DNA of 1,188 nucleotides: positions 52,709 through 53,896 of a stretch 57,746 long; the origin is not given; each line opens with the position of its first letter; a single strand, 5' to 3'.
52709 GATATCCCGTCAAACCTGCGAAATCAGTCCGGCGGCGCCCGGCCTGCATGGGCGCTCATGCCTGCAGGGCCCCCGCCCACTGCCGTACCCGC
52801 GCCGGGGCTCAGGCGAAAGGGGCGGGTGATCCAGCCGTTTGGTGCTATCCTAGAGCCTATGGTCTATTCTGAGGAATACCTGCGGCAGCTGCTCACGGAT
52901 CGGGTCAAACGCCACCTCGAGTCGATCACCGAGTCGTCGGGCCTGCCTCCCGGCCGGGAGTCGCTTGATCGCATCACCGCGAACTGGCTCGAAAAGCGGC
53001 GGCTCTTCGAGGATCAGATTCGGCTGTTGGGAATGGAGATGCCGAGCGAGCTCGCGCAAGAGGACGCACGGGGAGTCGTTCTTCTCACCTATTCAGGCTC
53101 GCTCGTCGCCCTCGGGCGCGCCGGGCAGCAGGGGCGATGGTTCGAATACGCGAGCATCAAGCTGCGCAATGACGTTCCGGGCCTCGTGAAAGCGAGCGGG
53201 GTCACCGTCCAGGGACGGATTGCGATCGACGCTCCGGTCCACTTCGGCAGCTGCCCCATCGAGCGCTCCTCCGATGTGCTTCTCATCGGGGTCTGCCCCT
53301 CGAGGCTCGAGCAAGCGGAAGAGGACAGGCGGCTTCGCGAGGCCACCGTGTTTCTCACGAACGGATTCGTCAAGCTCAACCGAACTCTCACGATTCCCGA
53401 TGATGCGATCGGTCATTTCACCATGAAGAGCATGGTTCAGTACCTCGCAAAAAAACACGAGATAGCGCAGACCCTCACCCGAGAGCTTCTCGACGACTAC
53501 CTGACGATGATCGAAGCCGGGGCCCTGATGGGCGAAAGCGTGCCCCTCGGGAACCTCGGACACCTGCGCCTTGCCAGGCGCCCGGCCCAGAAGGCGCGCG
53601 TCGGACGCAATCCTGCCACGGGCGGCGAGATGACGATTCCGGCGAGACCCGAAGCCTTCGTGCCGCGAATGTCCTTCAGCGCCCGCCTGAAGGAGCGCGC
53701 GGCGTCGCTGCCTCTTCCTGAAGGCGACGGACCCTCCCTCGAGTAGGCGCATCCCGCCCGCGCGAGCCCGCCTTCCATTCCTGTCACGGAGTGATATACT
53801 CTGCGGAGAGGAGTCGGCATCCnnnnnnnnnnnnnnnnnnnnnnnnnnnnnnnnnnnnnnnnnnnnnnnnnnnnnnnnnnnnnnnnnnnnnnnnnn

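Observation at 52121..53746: Divergently transcribed paralog pair carrying an unrecognised ~170-aa domain, one copy fused to HU/IHF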

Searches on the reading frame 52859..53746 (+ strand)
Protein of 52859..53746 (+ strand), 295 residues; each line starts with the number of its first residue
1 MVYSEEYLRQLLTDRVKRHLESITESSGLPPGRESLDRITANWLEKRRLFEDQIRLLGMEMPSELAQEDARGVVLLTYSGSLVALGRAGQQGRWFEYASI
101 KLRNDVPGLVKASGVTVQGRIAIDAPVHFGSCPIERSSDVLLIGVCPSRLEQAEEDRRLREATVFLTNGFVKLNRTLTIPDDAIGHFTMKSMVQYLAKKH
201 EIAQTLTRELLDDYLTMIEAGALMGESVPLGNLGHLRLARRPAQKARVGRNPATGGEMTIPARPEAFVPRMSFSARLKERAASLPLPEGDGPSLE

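Call 4: search_protein_families(library=pfam, max_evalue=1, proteins=[window:52859-53743:+])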
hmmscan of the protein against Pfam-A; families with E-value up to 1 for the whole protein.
seq(295 aa): 2 families
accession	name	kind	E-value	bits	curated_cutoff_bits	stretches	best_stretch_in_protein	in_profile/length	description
PF00216.26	Bac_DNA_binding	-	3.7e-11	43.5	22.4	1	188-280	2-88/90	Bacterial DNA-binding protein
PF21937.1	Yop-YscD_ppl_2nd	-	0.096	12.8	27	0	80-110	29-58/67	YscD/CdsD-like Bon-like domain 2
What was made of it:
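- Checked: B residues 188-280 (nt 53420-53698) score 43.5 bits, E 3.7e-11, against PF00216, whose cut-off is 22.4 bits (call 4).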

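Call 5: search_protein_families(library=ncbifam, max_evalue=1, proteins=[window:52859-53743:+])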
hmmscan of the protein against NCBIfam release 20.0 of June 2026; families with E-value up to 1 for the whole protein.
seq(295 aa): 6 families
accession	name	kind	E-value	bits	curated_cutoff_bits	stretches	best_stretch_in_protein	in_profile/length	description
NF001401.0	PRK00285.1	equivalog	2.3e-07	30.9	111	1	188-264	7-80/103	integration host factor subunit alpha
TIGR00987.1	himA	equivalog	2.3e-05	24.7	120.25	1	188-282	3-95/96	integration host factor subunit alpha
NF001222.0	PRK00199.1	equivalog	6.8e-05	23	115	1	192-281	6-90/95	integration host factor subunit beta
NF008023.0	PRK10753.1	equivalog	0.00036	20.8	162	1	192-263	6-74/90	nucleoid-associated protein HU-alpha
NF007945.0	PRK10664.1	equivalog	0.00064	20.2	157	1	192-269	6-77/90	nucleoid-associated protein HU-beta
TIGR00988.1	hip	equivalog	0.0042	17.4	119.95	1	202-281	17-90/94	integration host factor subunit beta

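Call 6: search_solved_structures(query=window:52859-53743:+, max_evalue=1)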
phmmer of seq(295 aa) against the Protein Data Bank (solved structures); distinct sequences matched with E-value up to 1: 28.
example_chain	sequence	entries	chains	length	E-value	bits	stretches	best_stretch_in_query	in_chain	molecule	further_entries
2iie_A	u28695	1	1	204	9.4e-06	28.6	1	178-278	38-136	Integration host factor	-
2iif_A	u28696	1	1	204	9.4e-06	28.6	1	178-278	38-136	Integration host factor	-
4yf0_A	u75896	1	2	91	0.00027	23.8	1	186-269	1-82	DNA-binding protein HU-alpha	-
6o8q_A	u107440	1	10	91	0.00028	23.8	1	191-269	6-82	DNA-binding protein HU-alpha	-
4yey_A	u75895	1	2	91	0.00028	23.8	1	191-269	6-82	DNA-binding protein HU-alpha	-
1mul_A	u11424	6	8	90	0.00028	23.7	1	191-269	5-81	DNA binding protein HU-alpha | DNA-binding protein HU-alpha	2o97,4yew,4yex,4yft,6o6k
6oaj_A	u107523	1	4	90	0.00029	23.7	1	191-269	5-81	DNA-binding protein HU-alpha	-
6n2l_A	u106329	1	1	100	0.00047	23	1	186-265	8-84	Histone family protein DNA-binding protein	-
4yfh_A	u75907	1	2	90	0.00054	22.8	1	191-269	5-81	DNA-binding protein HU-alpha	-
1ihf_A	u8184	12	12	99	0.00088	22.1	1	188-278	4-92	PROTEIN (INTEGRATION HOST FACTOR (ALPHA) (IHF)) | Integration Host Factor Alpha-subunit | Integration host factor subunit alpha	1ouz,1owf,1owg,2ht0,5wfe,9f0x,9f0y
5j0n_I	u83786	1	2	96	0.00093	22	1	188-278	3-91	Integration host factor subunit alpha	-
9y7b_G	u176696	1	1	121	0.0013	21.5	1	188-278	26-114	Integration host factor subunit alpha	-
1hue_A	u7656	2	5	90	0.0028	20.4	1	209-272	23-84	HU PROTEIN | PROTEIN HU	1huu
5ogu_A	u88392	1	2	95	0.0031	20.3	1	185-266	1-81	DNA-binding protein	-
5l8z_A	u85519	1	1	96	0.0031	20.3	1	185-266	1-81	DNA-binding protein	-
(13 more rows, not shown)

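Call 8: find_homologous_proteins(query=window:52859-53743:+)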
Query seq(295 aa) (295 aa): 756 proteins with E <= 0.001 among 6187 candidates; the best 120 are listed.
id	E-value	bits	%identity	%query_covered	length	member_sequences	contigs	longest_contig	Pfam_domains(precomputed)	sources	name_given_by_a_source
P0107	9.9e-190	647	100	100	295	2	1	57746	PF00216.27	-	-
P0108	4.0e-154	530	83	97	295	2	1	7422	PF00216.27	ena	-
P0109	1.8e-145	502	78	97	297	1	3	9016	PF00216.27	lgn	-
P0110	1.2e-139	483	74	98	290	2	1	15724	PF00216.27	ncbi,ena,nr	ncbi:MAG TPA: HU family DNA-binding protein [Spirochaetia bacterium]|nr:HU family DNA-binding protei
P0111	4.1e-134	464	69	98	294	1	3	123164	PF00216.27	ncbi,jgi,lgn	-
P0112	2.1e-128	446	68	98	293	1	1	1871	PF00216.27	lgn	-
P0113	6.6e-127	441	66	97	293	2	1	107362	PF00216.27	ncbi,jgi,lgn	jgi:nucleoid DNA-binding protein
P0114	2.3e-124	432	67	97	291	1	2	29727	PF00216.27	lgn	-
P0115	4.6e-124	432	66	98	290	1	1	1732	PF00216.27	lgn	-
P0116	8.7e-124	431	68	96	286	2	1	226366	PF00216.27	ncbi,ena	-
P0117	1.3e-122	427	66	97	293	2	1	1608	PF00216.27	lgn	-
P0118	2.5e-122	426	66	98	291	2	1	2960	PF00216.27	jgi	jgi:nucleoid DNA-binding protein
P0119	1.4e-112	394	63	96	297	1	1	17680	PF00216.27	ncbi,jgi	-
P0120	2.0e-107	377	60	96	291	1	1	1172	PF00216.27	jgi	-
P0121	1.7e-105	371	60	93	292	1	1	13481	PF00216.27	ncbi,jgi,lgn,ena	ncbi:MAG: HU family DNA-binding protein [Treponemataceae bacterium]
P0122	6.4e-105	369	69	82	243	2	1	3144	PF00216.27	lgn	-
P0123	1.9e-102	361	60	89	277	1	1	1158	PF00216.27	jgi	jgi:nucleoid DNA-binding protein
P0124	6.4e-102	359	57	96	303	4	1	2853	PF00216.27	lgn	-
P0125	6.5e-102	359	58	95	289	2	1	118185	PF00216.27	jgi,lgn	-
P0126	6.1e-99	349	56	93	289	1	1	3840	PF00216.27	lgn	-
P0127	9.6e-98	345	57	94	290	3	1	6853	PF00216.27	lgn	-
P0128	2.3e-97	344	60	92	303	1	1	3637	PF00216.27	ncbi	-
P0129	2.4e-97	344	57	94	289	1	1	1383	PF00216.27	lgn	-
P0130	4.6e-97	343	57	93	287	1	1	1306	PF00216.27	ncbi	-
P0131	5.4e-97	343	58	93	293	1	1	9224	PF00216.27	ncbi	-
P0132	6.5e-97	342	60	92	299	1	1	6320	PF00216.27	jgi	jgi:nucleoid DNA-binding protein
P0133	8.1e-97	342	57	93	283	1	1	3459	PF00216.27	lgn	-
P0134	1.2e-96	342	60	92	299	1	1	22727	PF00216.27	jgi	jgi:nucleoid DNA-binding protein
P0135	3.0e-96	340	56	96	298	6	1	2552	PF00216.27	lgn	-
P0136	5.2e-96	339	54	92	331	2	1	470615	PF00216.27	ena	-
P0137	7.5e-96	339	57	92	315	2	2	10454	PF00216.27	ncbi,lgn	ncbi:MAG: HU family DNA-binding protein [Spirochaetaceae bacterium]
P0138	1.9e-95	338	60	92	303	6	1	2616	PF00216.27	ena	-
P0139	3.7e-95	337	58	93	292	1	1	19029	PF00216.27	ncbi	-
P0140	7.0e-95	336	60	92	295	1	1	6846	PF00216.27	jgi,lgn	jgi:nucleoid DNA-binding protein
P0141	9.7e-95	335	55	95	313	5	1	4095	PF00216.27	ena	-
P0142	1.0e-94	335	60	92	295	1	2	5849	PF00216.27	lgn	-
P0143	1.1e-94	335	57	93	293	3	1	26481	PF00216.27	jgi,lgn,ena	jgi:nucleoid DNA-binding protein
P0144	1.2e-94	335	60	92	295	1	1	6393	PF00216.27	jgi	jgi:nucleoid DNA-binding protein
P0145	1.2e-94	335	54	92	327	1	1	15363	PF00216.27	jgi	jgi:nucleoid DNA-binding protein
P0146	1.3e-94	335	60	92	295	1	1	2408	PF00216.27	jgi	jgi:nucleoid DNA-binding protein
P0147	1.3e-94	335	60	92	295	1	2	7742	PF00216.27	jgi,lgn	jgi:nucleoid DNA-binding protein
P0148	1.3e-94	335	54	92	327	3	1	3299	PF00216.27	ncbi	-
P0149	1.7e-94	335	54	96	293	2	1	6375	PF00216.27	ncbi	-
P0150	2.1e-94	334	59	92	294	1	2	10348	PF00216.27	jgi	jgi:nucleoid DNA-binding protein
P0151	3.0e-94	334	57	92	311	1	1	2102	PF00216.27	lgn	-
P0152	3.4e-94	334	57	92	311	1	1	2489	PF00216.27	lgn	-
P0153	4.2e-94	333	57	93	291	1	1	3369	PF00216.27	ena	-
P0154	4.4e-94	333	59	92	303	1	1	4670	PF00216.27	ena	-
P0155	7.7e-94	332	57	95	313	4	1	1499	PF00216.27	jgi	jgi:nucleoid DNA-binding protein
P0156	1.1e-93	332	57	93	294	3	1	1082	PF00216.27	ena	-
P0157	1.2e-93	332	57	93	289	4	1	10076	PF00216.27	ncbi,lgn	-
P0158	2.5e-93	331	58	93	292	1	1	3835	PF00216.27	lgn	-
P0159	3.5e-93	330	57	93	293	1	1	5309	PF00216.27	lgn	-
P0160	3.7e-93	330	57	95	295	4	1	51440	PF00216.27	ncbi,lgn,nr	ncbi:MAG: HU family DNA-binding protein [Spirochaetaceae bacterium]|nr:MAG: HU family DNA-binding pr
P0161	4.1e-93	330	57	91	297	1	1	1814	PF00216.27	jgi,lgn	jgi:nucleoid DNA-binding protein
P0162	8.0e-93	329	53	92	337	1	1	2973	PF00216.27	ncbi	-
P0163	9.0e-93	329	58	93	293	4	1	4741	PF00216.27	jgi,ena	jgi:nucleoid DNA-binding protein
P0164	1.7e-91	325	55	94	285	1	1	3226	PF00216.27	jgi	jgi:nucleoid DNA-binding protein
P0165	5.4e-91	323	58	93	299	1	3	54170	PF00216.27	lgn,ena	-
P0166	7.1e-91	323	53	95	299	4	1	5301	PF00216.27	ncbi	ncbi:MAG: HU family DNA-binding protein [Spirochaetota bacterium]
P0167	8.7e-91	322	54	93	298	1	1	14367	PF00216.27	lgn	-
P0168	3.8e-90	320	54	95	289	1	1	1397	PF00216.27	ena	-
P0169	5.2e-90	320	56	93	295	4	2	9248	PF00216.27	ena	-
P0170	1.1e-89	319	53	93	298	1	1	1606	PF00216.27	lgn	-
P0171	2.9e-89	317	56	94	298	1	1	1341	PF00216.27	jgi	-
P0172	3.7e-89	317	56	92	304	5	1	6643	PF00216.27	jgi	-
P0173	5.1e-89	317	56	92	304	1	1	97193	PF00216.27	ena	-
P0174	6.9e-88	313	52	93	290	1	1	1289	PF00216.27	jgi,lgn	jgi:nucleoid DNA-binding protein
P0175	9.0e-88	312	55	92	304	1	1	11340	PF00216.27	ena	-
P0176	3.0e-87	311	55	93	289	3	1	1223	PF00216.27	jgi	jgi:nucleoid DNA-binding protein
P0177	4.9e-87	310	54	93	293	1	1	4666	PF00216.27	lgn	-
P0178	2.2e-86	308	52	96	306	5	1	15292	PF00216.27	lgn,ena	-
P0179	2.7e-86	308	54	93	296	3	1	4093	PF00216.27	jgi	jgi:nucleoid DNA-binding protein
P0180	7.8e-86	306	57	84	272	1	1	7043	PF00216.27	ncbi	ncbi:MAG: HU family DNA-binding protein, partial [Spirochaetia bacterium]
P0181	9.9e-86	306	53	92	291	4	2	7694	PF00216.27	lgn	-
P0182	3.7e-85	304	54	93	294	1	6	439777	PF00216.27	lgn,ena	-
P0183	6.9e-85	303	53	92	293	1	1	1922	PF00216.27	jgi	jgi:nucleoid DNA-binding protein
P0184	1.2e-84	302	53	93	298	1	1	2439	PF00216.27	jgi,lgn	jgi:nucleoid DNA-binding protein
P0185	1.8e-84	302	50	90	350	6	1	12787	PF00216.27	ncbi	ncbi:MAG: HU family DNA-binding protein [Spirochaetaceae bacterium]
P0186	4.2e-84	300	50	94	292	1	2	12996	PF00216.27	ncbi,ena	-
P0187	7.1e-84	300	50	96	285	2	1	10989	PF00216.27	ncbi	-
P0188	9.5e-84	299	52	93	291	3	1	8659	PF00216.27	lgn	-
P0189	4.2e-83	297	51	94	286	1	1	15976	PF00216.27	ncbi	-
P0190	6.1e-83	297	52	92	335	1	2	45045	PF00216.27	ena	-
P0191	2.5e-82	295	52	95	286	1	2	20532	PF00216.27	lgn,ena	-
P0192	2.6e-82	295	52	94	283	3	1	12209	PF00216.27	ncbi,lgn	ncbi:MAG: HU family DNA-binding protein [Spirochaeta sp.]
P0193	3.3e-82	294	50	92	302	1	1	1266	PF00216.27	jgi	-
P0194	7.0e-82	293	51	91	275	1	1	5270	PF00216.27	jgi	jgi:nucleoid DNA-binding protein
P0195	7.4e-82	293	50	93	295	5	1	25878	PF00216.27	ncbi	-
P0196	1.0e-81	293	51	93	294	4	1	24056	PF00216.27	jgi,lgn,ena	-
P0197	1.1e-81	293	50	95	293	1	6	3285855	PF00216.27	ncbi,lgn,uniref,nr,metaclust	ncbi:HU family DNA-binding protein [Spirochaeta africana]|uniref:Bacterial nucleoid DNA-binding prot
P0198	1.1e-81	293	51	95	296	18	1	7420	PF00216.27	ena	-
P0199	1.3e-81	292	50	94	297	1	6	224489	PF00216.27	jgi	jgi:nucleoid DNA-binding protein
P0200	2.0e-81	292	46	95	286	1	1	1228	PF00216.27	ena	-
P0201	2.0e-81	292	49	96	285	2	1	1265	PF00216.27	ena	-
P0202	5.1e-81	290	50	96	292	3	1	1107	PF00216.27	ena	-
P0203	5.2e-81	290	51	96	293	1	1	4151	PF00216.27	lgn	-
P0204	8.4e-81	290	50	96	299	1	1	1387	PF00216.27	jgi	-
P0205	1.4e-80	289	53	93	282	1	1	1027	PF00216.27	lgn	-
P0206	2.0e-80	288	47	94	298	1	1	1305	PF00216.27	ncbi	-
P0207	2.0e-80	288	50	92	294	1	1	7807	PF00216.27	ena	-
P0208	4.1e-80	287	51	92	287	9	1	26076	PF00216.27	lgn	-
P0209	4.2e-80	287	49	92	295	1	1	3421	PF00216.27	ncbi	-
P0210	4.3e-80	287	54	92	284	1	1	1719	PF00216.27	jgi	jgi:nucleoid DNA-binding protein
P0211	6.3e-80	287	52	94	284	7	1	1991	PF00216.27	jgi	jgi:nucleoid DNA-binding protein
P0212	7.4e-80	287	49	93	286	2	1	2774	PF00216.27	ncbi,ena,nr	ncbi:MAG: HU family DNA-binding protein [Spirochaetaceae bacterium]|nr:MAG: HU family DNA-binding pr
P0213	7.7e-80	286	52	93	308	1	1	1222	PF00216.27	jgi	jgi:nucleoid DNA-binding protein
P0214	8.1e-80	286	51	93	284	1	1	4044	PF00216.27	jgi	-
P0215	8.6e-80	286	53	93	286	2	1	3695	PF00216.27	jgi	jgi:nucleoid DNA-binding protein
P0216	1.5e-79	285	49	96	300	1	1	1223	PF00216.27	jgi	jgi:nucleoid DNA-binding protein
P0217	2.0e-79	285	51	92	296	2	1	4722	PF00216.27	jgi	jgi:nucleoid DNA-binding protein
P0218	2.3e-79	285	50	92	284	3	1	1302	PF00216.27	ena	-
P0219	2.5e-79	285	50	93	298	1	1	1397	PF00216.27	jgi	jgi:nucleoid DNA-binding protein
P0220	2.6e-79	285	50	93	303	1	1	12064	PF00216.27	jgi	jgi:nucleoid DNA-binding protein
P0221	2.8e-79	285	51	92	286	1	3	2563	PF00216.27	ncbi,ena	-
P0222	2.9e-79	285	48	93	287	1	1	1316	PF00216.27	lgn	-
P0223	3.7e-79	284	48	94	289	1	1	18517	PF00216.27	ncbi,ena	-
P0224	4.2e-79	284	52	93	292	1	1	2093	PF00216.27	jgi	jgi:nucleoid DNA-binding protein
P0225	4.3e-79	284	48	92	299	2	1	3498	PF00216.27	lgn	-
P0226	4.5e-79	284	49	91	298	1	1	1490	PF00216.27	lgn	-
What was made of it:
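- Checked: B lies in the 52766-53746 ORF; the ATG at 52859 gives 295 aa, which matches the length of its homologues (call 8).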

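Call 20: predict_structure(alignment_id=A1)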
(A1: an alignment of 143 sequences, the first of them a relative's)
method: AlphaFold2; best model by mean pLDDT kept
length: 295 residues; sequences in the alignment: 143
mean_pLDDT: 87.7   pTM: 0.73
mean pLDDT of the five models: 87.7, 87.5, 86.7, 85.5, 84.6
residues with pLDDT >= 90: 176; 70-90: 92; 50-70: 18; < 50: 9
segments of 3 or more residues with pLDDT < 50: 291-295
pLDDT, mean of each block of 10 residues (from residue 1): 77 86 81 87 91 94 97 94 94 89 64 96 97 93 96 92 88 74 64 86 94 94 94 95 93 90 95 92 75 43
secondary structure, 60 per line:
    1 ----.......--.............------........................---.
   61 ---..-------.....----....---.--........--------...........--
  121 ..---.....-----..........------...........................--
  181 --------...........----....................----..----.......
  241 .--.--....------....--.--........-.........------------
elements in order: H5-11 H14-26 H33-56 E73-77 E82-85 E92-99 E108-118 E126-130 E136-145 H152-178 H189-199 H204-223 E234-241 E247-250 E257-260 E266-273 H275-283
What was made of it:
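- On HU/IHF (Bac_DNA_binding, PF00216), for the C-terminal part of B: The AF2 model has H189-199, H204-223, strands 234-273 and H275-283 (call 20).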

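Call 22: fold_search(model_id=the predicted structure, library=pdb)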
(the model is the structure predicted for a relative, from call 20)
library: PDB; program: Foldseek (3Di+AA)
matches with E <= 10: 366; with E <= 0.001: 28
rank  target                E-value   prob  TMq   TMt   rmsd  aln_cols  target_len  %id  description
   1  1p71_A                5.1e-06  1.00  0.26  0.71   4.2       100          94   27  Anabaena HU-DNA corcrystal structure (TR3) (released 2003-05-13)
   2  1p51_A                8.3e-06  1.00  0.26  0.72   3.6        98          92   28  Anabaena HU-DNA cocrystal structure (AHU6) (released 2003-05-13)
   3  1p71_B                1.3e-05  1.00  0.26  0.72   4.0        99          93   27  Anabaena HU-DNA corcrystal structure (TR3) (released 2003-05-13)
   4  3rhi_C                1.9e-05  1.00  0.24  0.70   3.9        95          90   29  DNA-binding protein HU from Bacillus anthracis (released 2011-04-20)
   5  9a4h_B                1.9e-05  1.00  0.24  0.66   4.5        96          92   26  Integrative model of ACP-DBH1 by crosslinking MS and deep learning (released 2024-09-18)
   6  6lmh_A                3.0e-05  1.00  0.28  0.75   3.7        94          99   19  Structure of an ASFV-derived histone-like protein pA104R (released 2020-05-13)
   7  5l8z                  3.1e-05  1.00  0.24  0.70   5.2       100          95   25  Structure of thermostable DNA-binding HU protein from micoplasma Spiroplasma melliferum (released 2016-06-22)
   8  4pt4_A                3.7e-05  1.00  0.26  0.69   6.0       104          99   23  Crystal structure Analysis of N terminal region containing the dimerization domain and DNA binding domain of HU protei (released 2014-05-21)
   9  6o8q_B                3.9e-05  1.00  0.23  0.69   5.1        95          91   28  HUaa 19bp SYM DNA pH 4.5 (released 2020-03-18)
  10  5lvt_A                4.1e-05  1.00  0.24  0.68   3.8        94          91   23  Structure of HU protein from Lactococcus lactis (released 2017-10-25)
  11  3rhi_A                4.6e-05  1.00  0.21  0.65   4.5        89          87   30  DNA-binding protein HU from Bacillus anthracis (released 2011-04-20)
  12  6lmj_B                5.4e-05  1.00  0.28  0.74   2.7        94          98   19  ASFV pA104R in complex with double-strand DNA (released 2020-05-13)
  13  8flj_F                5.4e-05  1.00  0.25  0.67   3.8        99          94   20  Cas1-Cas2/3 integrase and IHF bound to CRISPR leader, repeat and foreign DNA (released 2023-09-06)
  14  2ht0_B                9.4e-05  1.00  0.24  0.67   3.7        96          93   23  IHF bound to doubly nicked DNA (released 2006-11-28)
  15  4dky_B                1.1e-04  1.00  0.26  0.69   5.6       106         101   22  Crystal structure Analysis of N terminal region containing the dimerization domain and DNA binding domain of HU protei (released 2013-02-06)
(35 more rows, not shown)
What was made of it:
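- On HU/IHF (Bac_DNA_binding, PF00216), for the C-terminal part of B: The 28 Foldseek matches at E <= 1e-3 are all HU/IHF-family proteins, with target-normalised TM 0.65-0.77 (call 22).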

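Call 26: find_encoding_contigs(protein=P0197, flank=8000, max_places=3)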
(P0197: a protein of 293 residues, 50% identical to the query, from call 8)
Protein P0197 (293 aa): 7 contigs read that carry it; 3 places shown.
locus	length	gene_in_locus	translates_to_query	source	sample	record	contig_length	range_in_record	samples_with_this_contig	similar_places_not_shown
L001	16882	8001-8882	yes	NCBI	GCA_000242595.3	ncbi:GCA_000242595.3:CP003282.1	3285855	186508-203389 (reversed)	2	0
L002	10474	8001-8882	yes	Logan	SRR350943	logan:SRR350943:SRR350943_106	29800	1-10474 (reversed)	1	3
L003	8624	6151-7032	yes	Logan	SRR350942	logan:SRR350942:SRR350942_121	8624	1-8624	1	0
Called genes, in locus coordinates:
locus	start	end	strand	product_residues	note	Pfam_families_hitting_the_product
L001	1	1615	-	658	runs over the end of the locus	PF27473:CfpA_C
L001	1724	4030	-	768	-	-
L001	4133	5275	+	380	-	PF01656:CbiA, PF02374:ArsA_ATPase (weak), PF10609:ParA, PF13614:AAA_31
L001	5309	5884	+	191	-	-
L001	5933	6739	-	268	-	PF08282:Hydrolase_3, PF05116:S6PP, PF00702:Hydrolase (weak)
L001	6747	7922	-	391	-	PF07690:MFS_1, PF12832:MFS_1_like (faint), PF07690:MFS_1 (weak)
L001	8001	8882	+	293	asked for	PF00216:Bac_DNA_binding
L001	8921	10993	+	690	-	PF00015:MCPsignal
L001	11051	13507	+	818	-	PF08447:PAS_3, PF00512:HisKA, PF02518:HATPase_c, PF13581:HATPase_c_2 (weak), PF00072:Response_reg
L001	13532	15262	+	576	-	PF00128:Alpha-amylase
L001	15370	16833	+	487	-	-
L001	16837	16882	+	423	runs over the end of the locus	-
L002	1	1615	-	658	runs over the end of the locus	PF27473:CfpA_C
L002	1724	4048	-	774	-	-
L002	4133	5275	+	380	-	PF01656:CbiA, PF02374:ArsA_ATPase (weak), PF10609:ParA, PF13614:AAA_31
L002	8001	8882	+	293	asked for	PF00216:Bac_DNA_binding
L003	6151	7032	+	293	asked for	PF00216:Bac_DNA_binding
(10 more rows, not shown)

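Call 46: search_protein_families(library=padloc, max_evalue=0.1, proteins=[window:52859-53746:+])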
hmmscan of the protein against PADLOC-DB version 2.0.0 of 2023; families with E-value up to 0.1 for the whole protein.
window:52859-53746:+ (295 aa): 0 families
